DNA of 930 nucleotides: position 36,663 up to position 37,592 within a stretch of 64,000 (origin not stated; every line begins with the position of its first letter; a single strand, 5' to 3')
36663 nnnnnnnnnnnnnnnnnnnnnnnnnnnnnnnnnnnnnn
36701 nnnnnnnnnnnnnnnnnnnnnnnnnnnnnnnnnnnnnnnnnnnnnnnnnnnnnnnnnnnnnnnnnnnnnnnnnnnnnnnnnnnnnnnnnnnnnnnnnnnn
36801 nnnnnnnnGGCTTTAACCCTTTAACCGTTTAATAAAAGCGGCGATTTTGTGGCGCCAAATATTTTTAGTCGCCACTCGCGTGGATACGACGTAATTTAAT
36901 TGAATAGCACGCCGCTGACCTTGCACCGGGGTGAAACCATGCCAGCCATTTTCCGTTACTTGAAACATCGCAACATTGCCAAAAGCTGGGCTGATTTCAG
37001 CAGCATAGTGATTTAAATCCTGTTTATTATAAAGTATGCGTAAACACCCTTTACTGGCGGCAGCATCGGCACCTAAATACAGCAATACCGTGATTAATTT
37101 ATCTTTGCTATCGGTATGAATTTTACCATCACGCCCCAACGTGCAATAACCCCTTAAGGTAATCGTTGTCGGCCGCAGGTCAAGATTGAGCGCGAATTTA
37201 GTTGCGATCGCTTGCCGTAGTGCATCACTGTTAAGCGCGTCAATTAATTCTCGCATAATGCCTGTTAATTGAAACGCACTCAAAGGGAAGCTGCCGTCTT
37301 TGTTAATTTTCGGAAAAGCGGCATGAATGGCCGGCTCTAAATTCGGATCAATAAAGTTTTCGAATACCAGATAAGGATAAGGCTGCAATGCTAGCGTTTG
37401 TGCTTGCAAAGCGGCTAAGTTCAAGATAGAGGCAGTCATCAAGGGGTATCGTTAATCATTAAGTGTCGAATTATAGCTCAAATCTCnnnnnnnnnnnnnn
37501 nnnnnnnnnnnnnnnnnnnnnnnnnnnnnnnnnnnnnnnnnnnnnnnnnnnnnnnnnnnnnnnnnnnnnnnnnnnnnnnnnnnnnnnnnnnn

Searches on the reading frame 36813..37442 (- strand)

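Call 55: search_protein_families(library=pfam, proteins=[window:36813-37442:-], max_evalue=0.001)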
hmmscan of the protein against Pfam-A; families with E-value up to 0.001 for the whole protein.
window:36813-37442:- (209 aa): 2 families
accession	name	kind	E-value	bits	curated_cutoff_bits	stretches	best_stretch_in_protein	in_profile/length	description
PF13640.12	2OG-FeII_Oxy_3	-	5.5e-08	34.1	27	1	107-183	13-96/98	2OG-Fe(II) oxygenase superfamily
PF13661.12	2OG-FeII_Oxy_4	-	0.00037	21.4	27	1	108-177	14-88/98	2OG-Fe(II) oxygenase superfamily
